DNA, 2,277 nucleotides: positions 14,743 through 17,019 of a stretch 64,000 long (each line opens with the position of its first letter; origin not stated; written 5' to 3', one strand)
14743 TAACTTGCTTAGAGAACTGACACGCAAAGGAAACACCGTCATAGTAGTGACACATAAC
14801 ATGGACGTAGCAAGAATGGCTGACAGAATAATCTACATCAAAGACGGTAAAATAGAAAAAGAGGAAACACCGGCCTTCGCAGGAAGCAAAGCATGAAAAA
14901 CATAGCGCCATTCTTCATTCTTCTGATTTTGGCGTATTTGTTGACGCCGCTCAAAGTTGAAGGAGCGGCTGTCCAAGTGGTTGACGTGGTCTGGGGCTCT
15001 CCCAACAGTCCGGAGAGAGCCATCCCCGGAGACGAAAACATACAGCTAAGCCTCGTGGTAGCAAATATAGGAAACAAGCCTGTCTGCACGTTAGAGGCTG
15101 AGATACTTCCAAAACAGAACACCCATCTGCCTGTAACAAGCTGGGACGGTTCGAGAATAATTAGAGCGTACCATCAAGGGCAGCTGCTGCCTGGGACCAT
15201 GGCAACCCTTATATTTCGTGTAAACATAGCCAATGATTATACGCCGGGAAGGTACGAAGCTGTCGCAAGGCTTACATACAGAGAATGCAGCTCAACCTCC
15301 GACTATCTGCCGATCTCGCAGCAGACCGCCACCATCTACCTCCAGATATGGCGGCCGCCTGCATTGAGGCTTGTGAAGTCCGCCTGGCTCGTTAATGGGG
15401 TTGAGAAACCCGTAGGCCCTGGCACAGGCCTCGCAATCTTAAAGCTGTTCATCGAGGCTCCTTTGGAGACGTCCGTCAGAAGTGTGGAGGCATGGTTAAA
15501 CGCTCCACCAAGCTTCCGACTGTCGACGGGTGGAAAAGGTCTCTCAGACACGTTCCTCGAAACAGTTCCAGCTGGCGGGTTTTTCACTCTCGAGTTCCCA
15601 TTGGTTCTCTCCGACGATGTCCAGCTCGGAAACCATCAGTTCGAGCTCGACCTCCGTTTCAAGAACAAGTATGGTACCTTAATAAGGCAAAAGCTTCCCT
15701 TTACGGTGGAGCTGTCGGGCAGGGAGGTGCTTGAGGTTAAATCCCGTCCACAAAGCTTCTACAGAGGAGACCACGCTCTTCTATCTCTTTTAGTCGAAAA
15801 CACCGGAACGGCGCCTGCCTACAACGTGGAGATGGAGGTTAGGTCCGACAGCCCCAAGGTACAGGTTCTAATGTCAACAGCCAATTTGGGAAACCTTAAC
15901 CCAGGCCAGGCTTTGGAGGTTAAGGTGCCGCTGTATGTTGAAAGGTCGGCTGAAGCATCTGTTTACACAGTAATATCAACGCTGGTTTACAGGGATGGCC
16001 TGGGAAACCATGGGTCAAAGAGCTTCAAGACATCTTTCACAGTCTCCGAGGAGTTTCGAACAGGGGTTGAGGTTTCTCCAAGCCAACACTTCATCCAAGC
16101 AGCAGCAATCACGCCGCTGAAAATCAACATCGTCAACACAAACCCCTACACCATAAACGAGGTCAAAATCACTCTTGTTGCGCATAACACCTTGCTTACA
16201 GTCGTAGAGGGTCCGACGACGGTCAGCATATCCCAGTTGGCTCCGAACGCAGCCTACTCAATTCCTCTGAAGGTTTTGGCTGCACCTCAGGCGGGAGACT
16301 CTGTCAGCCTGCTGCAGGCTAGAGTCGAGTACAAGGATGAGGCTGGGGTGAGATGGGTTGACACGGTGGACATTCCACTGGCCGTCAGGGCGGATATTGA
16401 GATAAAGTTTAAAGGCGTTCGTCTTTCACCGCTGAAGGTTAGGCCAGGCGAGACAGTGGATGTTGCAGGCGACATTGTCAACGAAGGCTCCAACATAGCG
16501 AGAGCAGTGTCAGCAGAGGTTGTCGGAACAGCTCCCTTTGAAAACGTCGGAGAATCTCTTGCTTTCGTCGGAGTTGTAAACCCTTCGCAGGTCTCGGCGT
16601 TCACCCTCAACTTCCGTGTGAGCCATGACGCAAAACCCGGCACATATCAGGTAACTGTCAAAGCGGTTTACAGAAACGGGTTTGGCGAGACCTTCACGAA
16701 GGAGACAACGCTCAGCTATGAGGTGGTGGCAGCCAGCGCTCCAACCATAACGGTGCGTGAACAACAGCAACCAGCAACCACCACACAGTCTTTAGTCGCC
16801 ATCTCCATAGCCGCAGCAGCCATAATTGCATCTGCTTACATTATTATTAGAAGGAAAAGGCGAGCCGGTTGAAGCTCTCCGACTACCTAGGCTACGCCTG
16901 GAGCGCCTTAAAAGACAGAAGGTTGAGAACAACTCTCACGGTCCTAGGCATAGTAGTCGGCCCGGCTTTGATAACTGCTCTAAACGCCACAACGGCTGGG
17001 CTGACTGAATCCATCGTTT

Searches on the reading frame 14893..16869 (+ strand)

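Call 26: search_protein_families(library=pfam, proteins=[window:14893-16869:+], max_evalue=0.00001)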
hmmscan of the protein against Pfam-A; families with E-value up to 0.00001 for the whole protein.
window:14893-16869:+ (659 aa): 2 families
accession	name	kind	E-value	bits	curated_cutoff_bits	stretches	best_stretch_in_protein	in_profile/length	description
PF10633.15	NPCBM_assoc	-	1.1e-10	42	24.4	0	292-363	4-74/78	NPCBM-associated, NEW3 domain of alpha-galactosidase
PF07705.17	CARDB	-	1.4e-08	35.3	22.7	0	280-351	4-73/101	CARDB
